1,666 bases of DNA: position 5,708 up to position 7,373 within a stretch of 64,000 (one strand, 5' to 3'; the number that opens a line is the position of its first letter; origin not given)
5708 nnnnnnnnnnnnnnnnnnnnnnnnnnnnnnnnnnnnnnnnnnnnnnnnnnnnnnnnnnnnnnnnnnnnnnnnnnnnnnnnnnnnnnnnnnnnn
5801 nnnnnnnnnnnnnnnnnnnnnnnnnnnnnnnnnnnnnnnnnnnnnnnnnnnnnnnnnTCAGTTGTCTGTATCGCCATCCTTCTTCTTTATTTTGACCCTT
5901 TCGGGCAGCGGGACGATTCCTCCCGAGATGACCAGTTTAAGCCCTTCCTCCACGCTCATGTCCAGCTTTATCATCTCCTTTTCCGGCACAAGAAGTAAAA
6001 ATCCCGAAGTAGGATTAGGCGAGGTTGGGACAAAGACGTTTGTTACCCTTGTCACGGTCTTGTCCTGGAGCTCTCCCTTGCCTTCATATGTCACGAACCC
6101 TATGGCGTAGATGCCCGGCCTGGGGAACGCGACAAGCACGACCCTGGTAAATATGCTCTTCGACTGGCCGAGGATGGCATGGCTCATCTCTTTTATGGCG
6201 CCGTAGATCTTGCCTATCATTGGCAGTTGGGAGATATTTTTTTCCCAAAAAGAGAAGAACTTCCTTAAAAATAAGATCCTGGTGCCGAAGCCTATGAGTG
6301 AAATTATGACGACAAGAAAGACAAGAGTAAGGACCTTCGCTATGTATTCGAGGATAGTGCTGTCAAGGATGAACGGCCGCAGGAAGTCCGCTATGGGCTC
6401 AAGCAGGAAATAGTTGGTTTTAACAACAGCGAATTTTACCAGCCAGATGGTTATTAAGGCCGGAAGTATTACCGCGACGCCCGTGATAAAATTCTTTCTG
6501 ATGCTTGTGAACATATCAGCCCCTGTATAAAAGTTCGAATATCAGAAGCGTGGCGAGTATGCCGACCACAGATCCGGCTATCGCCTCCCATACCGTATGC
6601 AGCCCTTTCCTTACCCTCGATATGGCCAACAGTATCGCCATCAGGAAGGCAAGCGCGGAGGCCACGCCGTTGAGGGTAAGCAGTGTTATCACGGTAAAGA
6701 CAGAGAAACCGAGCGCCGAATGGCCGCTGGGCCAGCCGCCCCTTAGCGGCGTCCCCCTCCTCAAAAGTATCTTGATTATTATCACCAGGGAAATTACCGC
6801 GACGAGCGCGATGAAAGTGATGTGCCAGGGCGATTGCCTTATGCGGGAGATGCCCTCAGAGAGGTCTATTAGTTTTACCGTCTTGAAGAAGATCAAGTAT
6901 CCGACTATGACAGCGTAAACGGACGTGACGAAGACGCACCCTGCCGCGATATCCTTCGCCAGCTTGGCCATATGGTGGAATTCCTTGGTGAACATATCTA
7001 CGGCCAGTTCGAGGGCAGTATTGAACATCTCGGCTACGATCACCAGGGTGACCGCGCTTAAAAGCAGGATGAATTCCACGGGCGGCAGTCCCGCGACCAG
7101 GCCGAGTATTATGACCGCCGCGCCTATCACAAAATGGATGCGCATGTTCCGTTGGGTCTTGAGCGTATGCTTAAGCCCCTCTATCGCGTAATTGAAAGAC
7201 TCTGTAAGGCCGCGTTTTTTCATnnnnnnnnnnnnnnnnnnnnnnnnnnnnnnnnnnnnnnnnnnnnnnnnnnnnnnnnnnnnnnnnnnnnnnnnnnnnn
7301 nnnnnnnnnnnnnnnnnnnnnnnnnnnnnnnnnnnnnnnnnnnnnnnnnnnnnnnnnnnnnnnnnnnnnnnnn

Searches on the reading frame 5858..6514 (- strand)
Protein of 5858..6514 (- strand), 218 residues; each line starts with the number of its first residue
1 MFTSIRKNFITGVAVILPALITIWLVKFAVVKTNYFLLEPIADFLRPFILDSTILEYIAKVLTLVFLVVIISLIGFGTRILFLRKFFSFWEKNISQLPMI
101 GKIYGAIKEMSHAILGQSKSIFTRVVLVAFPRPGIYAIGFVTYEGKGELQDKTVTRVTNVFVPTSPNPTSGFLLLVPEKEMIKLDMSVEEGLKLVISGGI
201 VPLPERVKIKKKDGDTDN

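Call 38: search_protein_families(library=pfam, proteins=[window:5858-6514:-], max_evalue=0.000001)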
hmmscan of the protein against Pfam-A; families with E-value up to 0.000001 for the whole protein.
window:5858-6514:- (218 aa): 1 family
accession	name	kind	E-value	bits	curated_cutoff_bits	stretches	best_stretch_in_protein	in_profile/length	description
PF04367.18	DUF502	-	1.6e-29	102.4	23.8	1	65-170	1-107/107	Protein of unknown function (DUF502)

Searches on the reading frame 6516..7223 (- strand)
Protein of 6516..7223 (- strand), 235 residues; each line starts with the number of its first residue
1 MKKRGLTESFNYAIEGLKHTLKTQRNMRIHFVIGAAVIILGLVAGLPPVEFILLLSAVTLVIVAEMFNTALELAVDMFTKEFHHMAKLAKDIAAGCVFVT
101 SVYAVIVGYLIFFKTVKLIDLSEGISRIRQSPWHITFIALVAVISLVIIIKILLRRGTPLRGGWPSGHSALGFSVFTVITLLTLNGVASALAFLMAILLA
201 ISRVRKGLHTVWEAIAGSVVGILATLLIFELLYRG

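Call 38: search_protein_families(library=pfam, proteins=[window:6516-7223:-], max_evalue=0.000001)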
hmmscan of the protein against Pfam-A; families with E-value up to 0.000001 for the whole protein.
window:6516-7223:- (235 aa): 2 families
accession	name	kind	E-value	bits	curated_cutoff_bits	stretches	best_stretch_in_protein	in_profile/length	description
PF01219.24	DAGK_prokar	-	1.8e-33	114.9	22.3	1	11-112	1-102/102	Prokaryotic diacylglycerol kinase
PF01569.27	PAP2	-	6.1e-10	39.4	27.2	1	161-231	48-124/130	PAP2 superfamily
